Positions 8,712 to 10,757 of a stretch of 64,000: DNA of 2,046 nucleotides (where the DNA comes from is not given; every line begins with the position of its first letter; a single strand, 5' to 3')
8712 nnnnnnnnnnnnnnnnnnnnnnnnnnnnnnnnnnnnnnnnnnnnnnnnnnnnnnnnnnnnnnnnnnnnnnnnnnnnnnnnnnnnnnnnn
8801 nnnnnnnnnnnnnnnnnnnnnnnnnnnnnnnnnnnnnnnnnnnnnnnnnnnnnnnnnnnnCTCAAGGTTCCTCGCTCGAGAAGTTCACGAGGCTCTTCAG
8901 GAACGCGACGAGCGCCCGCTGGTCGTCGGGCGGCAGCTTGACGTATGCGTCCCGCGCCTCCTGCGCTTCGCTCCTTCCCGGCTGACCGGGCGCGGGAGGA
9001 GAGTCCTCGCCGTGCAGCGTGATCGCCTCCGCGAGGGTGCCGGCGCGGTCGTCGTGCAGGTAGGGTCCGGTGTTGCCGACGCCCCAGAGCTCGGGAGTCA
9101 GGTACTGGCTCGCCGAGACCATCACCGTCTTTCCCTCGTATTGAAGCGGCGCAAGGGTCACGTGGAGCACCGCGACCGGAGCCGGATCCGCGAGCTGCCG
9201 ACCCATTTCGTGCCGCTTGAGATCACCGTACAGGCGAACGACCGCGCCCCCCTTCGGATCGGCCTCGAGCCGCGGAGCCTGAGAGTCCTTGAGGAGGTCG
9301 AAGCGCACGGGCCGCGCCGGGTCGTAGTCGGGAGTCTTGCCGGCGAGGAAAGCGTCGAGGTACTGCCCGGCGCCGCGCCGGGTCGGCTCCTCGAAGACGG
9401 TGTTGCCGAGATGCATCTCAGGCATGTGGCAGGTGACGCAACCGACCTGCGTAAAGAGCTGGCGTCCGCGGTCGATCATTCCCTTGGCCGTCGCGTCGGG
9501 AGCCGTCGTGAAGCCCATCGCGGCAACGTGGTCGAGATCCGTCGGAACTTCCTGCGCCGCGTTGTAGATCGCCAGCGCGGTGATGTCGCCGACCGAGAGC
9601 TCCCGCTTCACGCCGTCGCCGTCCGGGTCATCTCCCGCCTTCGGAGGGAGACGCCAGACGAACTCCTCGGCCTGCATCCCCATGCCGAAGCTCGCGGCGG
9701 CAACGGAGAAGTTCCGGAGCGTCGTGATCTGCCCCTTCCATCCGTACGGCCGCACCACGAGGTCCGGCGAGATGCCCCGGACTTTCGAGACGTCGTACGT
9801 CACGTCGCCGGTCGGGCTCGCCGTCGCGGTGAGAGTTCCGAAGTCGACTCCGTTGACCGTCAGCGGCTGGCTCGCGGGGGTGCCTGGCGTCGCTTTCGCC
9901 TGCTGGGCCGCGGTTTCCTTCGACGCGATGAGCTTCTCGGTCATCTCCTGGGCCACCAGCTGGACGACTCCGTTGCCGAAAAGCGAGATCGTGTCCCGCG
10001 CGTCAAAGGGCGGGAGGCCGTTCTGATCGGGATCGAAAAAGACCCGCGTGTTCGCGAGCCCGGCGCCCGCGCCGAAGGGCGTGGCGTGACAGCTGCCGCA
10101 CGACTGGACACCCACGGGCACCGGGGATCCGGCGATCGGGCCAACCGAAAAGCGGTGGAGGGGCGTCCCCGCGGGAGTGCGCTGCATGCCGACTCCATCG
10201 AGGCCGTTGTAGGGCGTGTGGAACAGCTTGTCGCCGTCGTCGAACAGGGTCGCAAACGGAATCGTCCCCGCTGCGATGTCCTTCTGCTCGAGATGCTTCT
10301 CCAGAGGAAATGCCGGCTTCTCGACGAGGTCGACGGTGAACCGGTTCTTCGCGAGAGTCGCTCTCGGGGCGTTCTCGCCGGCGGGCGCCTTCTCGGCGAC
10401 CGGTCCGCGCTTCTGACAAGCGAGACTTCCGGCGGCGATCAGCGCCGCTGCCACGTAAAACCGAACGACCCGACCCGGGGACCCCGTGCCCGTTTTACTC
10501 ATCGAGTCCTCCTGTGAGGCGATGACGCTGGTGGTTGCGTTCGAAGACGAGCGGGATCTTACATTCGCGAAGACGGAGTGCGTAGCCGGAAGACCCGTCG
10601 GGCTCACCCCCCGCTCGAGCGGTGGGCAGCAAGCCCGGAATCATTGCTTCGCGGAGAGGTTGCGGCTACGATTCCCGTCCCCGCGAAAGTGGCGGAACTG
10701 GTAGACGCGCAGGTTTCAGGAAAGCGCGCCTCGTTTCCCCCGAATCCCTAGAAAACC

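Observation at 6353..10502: Membrane polyferredoxin / TerB-like / HEAT / cNMP-binding mosaic protein paired with a secreted DUF1111 di-haem protein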

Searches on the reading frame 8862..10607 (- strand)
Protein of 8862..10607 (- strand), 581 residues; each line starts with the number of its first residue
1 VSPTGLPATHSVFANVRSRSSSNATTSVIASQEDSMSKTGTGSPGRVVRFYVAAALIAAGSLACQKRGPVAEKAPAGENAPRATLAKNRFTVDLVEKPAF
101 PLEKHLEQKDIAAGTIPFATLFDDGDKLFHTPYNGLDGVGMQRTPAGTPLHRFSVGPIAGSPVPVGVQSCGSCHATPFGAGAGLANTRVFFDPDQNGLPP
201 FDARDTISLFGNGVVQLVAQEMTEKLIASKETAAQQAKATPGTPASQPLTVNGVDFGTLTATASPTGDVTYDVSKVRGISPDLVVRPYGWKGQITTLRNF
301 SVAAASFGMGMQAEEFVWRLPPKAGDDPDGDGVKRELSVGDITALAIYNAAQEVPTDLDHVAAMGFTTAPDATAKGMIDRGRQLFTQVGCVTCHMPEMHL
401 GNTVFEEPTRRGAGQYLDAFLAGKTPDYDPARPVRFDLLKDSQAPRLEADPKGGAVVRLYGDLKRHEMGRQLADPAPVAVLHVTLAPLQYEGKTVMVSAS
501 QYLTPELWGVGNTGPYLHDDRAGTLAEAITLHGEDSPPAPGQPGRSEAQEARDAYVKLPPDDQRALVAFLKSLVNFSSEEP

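Call 5: search_protein_families(library=pfam, proteins=[window:8862-10607:-], max_evalue=1)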
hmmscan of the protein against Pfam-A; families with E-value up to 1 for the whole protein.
window:8862-10607:- (581 aa): 4 families
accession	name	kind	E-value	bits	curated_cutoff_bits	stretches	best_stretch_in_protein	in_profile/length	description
PF06537.16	DHOR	-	3.4e-08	32.8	22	2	499-573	431-499/499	Di-haem oxidoreductase, putative peroxidase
PF00034.26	Cytochrom_C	-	6.8e-06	27.7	21.3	1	379-424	2-49/90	Cytochrome c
PF13442.11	Cytochrome_CBB3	-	0.00048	20.8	27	1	378-410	3-33/68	Cytochrome C oxidase, cbb3-type, subunit III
PF09699.15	Paired_CXXCH_1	-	0.034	14.3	20.6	0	164-184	3-23/41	Doubled CXXCH motif (Paired_CXXCH_1)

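Call 6: search_protein_families(library=ncbifam, proteins=[window:8862-10607:-], max_evalue=1)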
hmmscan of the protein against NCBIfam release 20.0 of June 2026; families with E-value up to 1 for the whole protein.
window:8862-10607:- (581 aa): 2 families
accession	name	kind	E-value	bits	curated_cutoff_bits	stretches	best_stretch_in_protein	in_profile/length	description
TIGR04039.1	MXAN_0977_Heme2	hypoth_equivalog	0.0017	17.5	362.85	1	497-574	240-322/336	MbnH family di-heme enzyme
TIGR03981.2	SAM_quin_mod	hypoth_equivalog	0.056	12.3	340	1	501-533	327-359/411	His-Xaa-Ser system-associated MauG-like protein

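Call 18: find_homologous_proteins(query=window:8862-10502:-)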
Query window:8862-10502:- (546 aa): 603 proteins with E <= 0.001 among 8000 candidates; the best 120 are listed.
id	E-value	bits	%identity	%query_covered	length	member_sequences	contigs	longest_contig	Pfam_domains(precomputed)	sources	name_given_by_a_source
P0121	0.0e+0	1240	100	100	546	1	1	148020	PF06537.17,PF00034.27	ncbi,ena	-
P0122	0.0e+0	1160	94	100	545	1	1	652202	PF06537.17,PF00034.27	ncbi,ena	-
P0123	0.0e+0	1144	92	100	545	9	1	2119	PF06537.17,PF00034.27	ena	-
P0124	0.0e+0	1113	90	100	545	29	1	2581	PF06537.17,PF00034.27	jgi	-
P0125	0.0e+0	1012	82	98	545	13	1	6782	PF06537.17,PF00034.27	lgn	-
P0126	1.3e-298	1009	84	97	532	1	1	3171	PF06537.17,PF00034.27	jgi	jgi:hypothetical protein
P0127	5.5e-293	991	81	98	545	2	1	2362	PF06537.17,PF00034.27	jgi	jgi:hypothetical protein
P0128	1.4e-287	973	79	100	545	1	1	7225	PF06537.17,PF00034.27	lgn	-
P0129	2.8e-283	959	79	95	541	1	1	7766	PF06537.17,PF00034.27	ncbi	ncbi:MAG TPA: di-heme oxidoredictase family protein [Thermoanaerobaculia bacterium]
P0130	3.2e-283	959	80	96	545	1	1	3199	PF06537.17,PF00034.27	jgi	jgi:hypothetical protein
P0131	2.5e-275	933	77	95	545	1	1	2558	PF06537.17,PF00034.27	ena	-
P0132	2.0e-272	923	76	95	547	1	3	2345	PF06537.17,PF00034.27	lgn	-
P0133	1.2e-271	920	77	92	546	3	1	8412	PF06537.17,PF00034.27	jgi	jgi:hypothetical protein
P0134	9.3e-271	917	75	97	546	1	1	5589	PF06537.17,PF00034.27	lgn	-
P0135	2.6e-270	916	76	97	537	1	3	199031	PF06537.17,PF00034.27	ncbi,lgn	-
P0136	1.9e-269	913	73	100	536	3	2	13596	PF06537.17,PF00034.27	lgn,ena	-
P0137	4.4e-269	912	74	100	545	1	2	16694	PF06537.17,PF00034.27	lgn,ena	-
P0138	5.6e-269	912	75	97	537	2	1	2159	PF06537.17,PF00034.27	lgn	-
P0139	5.7e-268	908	74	98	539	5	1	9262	PF06537.17,PF00034.27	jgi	jgi:hypothetical protein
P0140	6.9e-268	908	74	100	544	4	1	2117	PF06537.17,PF00034.27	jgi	jgi:mono/diheme cytochrome c family protein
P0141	6.9e-267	905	75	95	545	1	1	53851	PF06537.17,PF00034.27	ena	-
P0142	9.9e-267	904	75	98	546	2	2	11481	PF06537.17,PF00034.27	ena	-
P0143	1.1e-266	904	76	97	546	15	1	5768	PF06537.17,PF00034.27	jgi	jgi:hypothetical protein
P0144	6.8e-266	901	76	95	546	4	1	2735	PF06537.17,PF00034.27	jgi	-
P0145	8.0e-266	901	75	97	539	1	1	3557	PF06537.17,PF00034.27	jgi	jgi:hypothetical protein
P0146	1.8e-265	900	74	98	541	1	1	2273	PF06537.17,PF00034.27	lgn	-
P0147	8.6e-265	898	72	100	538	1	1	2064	PF06537.17,PF00034.27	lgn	-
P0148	3.5e-263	892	74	97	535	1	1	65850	PF06537.17,PF00034.27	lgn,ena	-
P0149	2.6e-253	860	73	96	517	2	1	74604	PF06537.17,PF00034.27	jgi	-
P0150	2.2e-236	804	69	90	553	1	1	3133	PF06537.17,PF00034.27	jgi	jgi:mono/diheme cytochrome c family protein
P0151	1.2e-233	795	70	90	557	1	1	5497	PF06537.17,PF00034.27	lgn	-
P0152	2.7e-232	790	68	90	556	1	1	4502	PF06537.17,PF00034.27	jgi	jgi:hypothetical protein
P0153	4.1e-231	787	69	91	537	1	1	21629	PF06537.17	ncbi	ncbi:MAG TPA: di-heme oxidoredictase family protein [Vicinamibacterales bacterium]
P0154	1.3e-228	778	68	90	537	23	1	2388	PF06537.17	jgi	jgi:mono/diheme cytochrome c family protein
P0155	2.0e-228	778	68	90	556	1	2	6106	PF06537.17,PF00034.27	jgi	-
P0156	1.1e-227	775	68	90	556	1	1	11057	PF06537.17,PF00034.27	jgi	-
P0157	7.8e-227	772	64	98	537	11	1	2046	PF06537.17,PF00034.27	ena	-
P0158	7.5e-226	769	67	90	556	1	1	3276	PF06537.17,PF00034.27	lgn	-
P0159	9.8e-226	769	68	90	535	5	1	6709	PF06537.17,PF00034.27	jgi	jgi:hypothetical protein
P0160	3.6e-224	764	66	90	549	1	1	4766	PF06537.17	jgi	jgi:hypothetical protein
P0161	9.3e-224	762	66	90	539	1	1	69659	PF06537.17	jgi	jgi:hypothetical protein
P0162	9.9e-224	762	67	90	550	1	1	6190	PF06537.17,PF00034.27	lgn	-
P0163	2.7e-223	761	68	90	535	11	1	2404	PF06537.17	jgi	jgi:mono/diheme cytochrome c family protein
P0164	1.1e-222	759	65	97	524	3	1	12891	PF06537.17,PF00034.27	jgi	jgi:hypothetical protein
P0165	1.6e-222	758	67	90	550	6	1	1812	PF06537.17,PF00034.27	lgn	-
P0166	1.9e-222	758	64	97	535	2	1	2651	PF06537.17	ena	-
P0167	2.3e-222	758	65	96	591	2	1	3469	PF06537.17,PF00034.27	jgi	jgi:mono/diheme cytochrome c family protein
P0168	5.1e-221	753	68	90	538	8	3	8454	PF06537.17,PF00034.27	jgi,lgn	-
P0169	4.6e-220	750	66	96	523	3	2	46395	PF06537.17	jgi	jgi:mono/diheme cytochrome c family protein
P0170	1.6e-219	748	63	97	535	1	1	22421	PF06537.17,PF00034.27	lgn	-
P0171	2.3e-219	748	66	93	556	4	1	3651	PF06537.17,PF00034.27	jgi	jgi:di-heme oxidoreductase (putative peroxidase)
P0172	5.6e-218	743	66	90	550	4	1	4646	PF06537.17,PF00034.27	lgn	-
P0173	6.7e-218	743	66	90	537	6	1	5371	PF06537.17,PF00034.27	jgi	-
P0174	1.1e-216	739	65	90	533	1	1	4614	PF06537.17,PF00034.27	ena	-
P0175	1.2e-216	739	63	98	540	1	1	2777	PF06537.17,PF00034.27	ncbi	-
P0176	2.3e-216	738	64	92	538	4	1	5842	PF06537.17,PF00034.27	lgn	-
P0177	4.4e-216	737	63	90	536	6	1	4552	PF06537.17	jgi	jgi:hypothetical protein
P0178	2.1e-215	735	63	90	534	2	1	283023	PF06537.17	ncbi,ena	-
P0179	6.9e-215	733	63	98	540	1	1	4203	PF06537.17,PF00034.27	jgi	jgi:mono/diheme cytochrome c family protein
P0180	3.5e-214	731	64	90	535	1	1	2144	PF06537.17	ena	-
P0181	8.1e-214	729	65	90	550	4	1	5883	PF06537.17,PF00034.27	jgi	jgi:cytochrome c553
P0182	2.1e-213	728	65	90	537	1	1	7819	PF06537.17,PF00034.27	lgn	-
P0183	2.6e-213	728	65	90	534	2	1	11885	PF06537.17,PF00034.27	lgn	-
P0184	7.8e-213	726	65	89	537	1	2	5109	PF06537.17,PF00034.27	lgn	-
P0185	1.2e-212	726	63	90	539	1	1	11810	PF06537.17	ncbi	ncbi:MAG: hypothetical protein ACRD2N_06920 [Vicinamibacterales bacterium]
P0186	1.7e-212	725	62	98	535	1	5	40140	PF06537.17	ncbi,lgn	-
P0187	6.5e-212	723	62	96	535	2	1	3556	PF06537.17,PF00034.27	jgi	jgi:mono/diheme cytochrome c family protein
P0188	8.6e-212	723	63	90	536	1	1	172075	PF06537.17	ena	-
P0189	2.5e-211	721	65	90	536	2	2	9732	PF06537.17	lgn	-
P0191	2.1e-210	718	63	90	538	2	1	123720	PF06537.17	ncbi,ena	-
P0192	1.4e-208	712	62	90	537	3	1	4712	PF06537.17,PF00034.27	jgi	jgi:hypothetical protein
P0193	8.6e-208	710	64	90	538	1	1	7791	PF06537.17,PF00034.27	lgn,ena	-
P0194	3.0e-204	698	62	96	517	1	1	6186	PF06537.17,PF00034.27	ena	-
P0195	1.4e-203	696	64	89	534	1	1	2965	PF06537.17,PF00034.27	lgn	-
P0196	2.2e-203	695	63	89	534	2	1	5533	PF06537.17,PF00034.27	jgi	jgi:hypothetical protein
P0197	2.8e-202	691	61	98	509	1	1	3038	PF06537.17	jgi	jgi:hypothetical protein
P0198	4.5e-202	691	62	90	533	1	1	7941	PF06537.17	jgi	-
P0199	2.6e-201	688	62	89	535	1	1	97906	PF06537.17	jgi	jgi:hypothetical protein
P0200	1.7e-200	686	63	89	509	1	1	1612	PF06537.17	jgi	jgi:hypothetical protein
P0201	2.4e-200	685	62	90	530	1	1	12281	PF06537.17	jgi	jgi:hypothetical protein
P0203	1.4e-199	683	62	90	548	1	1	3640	PF06537.17,PF00034.27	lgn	-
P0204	1.3e-197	676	62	89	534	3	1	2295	PF06537.17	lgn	-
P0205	1.8e-197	676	62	91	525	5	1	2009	PF06537.17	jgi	jgi:hypothetical protein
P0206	2.8e-197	675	62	90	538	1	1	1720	PF06537.17,PF00034.27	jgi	jgi:hypothetical protein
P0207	1.3e-196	673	62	89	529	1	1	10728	PF06537.17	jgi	jgi:hypothetical protein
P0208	2.0e-196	672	61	89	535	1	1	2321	PF06537.17,PF00034.27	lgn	-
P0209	3.9e-196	671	63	89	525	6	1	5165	PF06537.17,PF00034.27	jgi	jgi:hypothetical protein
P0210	5.5e-196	671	59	97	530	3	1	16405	PF06537.17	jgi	jgi:hypothetical protein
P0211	9.5e-196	670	62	90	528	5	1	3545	PF06537.17,PF00034.27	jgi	jgi:hypothetical protein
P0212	2.7e-195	668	62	90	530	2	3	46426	PF06537.17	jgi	jgi:hypothetical protein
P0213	5.6e-195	667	62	89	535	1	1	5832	PF06537.17,PF00034.27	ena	-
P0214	9.1e-195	667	61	89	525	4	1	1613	PF06537.17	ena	-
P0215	1.2e-194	666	59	97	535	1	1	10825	PF06537.17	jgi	jgi:mono/diheme cytochrome c family protein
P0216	1.7e-194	666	61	90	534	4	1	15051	PF06537.17,PF00034.27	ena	-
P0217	2.6e-194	665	59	97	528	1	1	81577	PF06537.17,PF00034.27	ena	-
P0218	3.2e-194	665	62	89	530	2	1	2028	PF06537.17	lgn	-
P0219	6.4e-194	664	61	89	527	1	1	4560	PF06537.17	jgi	jgi:hypothetical protein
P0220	1.0e-193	663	61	90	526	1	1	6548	PF06537.17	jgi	jgi:hypothetical protein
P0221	6.5e-193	660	61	89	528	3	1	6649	PF06537.17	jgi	-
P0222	1.2e-192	660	61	90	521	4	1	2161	PF06537.17,PF00034.27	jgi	jgi:cytochrome c551/c552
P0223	2.6e-192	659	61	90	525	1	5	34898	PF06537.17,PF00034.27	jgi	jgi:hypothetical protein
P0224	2.6e-192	659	61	90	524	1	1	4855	PF06537.17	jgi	jgi:hypothetical protein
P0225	2.8e-192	658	62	90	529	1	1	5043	PF06537.17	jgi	jgi:hypothetical protein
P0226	4.1e-192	658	61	91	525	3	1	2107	PF06537.17,PF00034.27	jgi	-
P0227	4.2e-192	658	61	89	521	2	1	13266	PF06537.17,PF00034.27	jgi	jgi:hypothetical protein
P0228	5.8e-192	657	60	94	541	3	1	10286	PF06537.17,PF00034.27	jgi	-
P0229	1.1e-191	656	60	90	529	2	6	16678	PF06537.17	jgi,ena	jgi:hypothetical protein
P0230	1.1e-191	656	61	90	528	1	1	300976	PF06537.17,PF00034.27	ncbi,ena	-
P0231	3.6e-191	655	61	90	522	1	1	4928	PF06537.17,PF00034.27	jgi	jgi:hypothetical protein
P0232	2.1e-190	652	61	89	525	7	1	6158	PF06537.17,PF00034.27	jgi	jgi:cytochrome c peroxidase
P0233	2.1e-190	652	61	90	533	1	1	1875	PF06537.17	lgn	-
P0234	6.1e-190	651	60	91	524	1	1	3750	PF06537.17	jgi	-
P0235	6.3e-190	651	65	80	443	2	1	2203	PF06537.17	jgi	jgi:mono/diheme cytochrome c family protein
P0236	1.5e-189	649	61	89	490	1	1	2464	PF06537.17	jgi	jgi:hypothetical protein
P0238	4.8e-189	648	61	89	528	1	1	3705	PF06537.17,PF00034.27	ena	-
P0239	2.1e-188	646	60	90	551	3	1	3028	PF06537.17,PF00034.27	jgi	jgi:hypothetical protein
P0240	1.2e-185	637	58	91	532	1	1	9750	PF06537.17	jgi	-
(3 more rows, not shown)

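Call 26: search_solved_structures(query=window:8862-10502:-, max_evalue=1, show_alignments=1)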
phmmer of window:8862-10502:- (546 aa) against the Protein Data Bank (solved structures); distinct sequences matched with E-value up to 1: 1.
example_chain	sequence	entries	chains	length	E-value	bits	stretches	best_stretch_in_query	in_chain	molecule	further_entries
6e1c_A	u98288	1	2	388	0.015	17.3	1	466-540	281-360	Di-heme enzyme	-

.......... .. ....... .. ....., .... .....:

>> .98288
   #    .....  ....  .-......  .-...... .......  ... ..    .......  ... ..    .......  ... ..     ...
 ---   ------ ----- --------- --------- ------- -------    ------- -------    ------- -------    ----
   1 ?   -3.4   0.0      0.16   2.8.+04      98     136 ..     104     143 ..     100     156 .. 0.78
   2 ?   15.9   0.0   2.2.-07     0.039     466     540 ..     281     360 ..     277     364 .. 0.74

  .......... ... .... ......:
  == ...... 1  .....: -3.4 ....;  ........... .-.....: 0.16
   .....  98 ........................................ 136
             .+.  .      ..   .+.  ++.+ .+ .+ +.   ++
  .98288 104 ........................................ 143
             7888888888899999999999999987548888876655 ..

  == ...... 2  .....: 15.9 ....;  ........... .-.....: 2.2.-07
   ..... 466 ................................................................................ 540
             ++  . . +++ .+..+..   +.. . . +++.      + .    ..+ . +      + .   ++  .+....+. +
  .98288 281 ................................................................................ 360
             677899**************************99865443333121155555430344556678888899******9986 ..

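Call 58: find_related_loci(query=A3, collection=metagenome_contigs, flank=6000)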
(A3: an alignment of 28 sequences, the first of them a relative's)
Query A3 (546 aa) in metagenome_contigs; peptide patterns used: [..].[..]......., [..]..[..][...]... (x = any residue, [..] = any of these).
243 stretches matched a pattern; 66 encode a relative of the query (tblastn E <= 1e-3); 64 distinct loci.
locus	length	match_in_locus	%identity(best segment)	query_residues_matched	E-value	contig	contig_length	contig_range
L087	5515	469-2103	90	1-546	0e+0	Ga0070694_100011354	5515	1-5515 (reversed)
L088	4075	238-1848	82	8-545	0e+0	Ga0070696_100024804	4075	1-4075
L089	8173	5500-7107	75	8-543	0e+0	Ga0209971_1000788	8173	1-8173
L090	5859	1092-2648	76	27-545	0e+0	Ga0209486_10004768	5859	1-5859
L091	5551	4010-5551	76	27-540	0e+0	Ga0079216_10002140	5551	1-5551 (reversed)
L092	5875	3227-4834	64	5-544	0e+0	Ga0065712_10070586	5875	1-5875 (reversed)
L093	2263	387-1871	67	51-544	0e+0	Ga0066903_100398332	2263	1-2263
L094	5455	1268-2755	67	52-545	0e+0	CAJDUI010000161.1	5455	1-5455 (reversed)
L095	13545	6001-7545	65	17-542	0e+0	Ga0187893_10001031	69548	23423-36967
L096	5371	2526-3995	66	56-544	0e+0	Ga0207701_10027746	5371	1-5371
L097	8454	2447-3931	68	51-544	0e+0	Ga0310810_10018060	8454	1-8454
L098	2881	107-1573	65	56-542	0e+0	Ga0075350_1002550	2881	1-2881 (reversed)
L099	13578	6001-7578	62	10-544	0e+0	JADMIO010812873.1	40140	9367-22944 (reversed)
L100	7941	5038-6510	62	56-545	0e+0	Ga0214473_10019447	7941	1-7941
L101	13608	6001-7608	75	8-543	0e+0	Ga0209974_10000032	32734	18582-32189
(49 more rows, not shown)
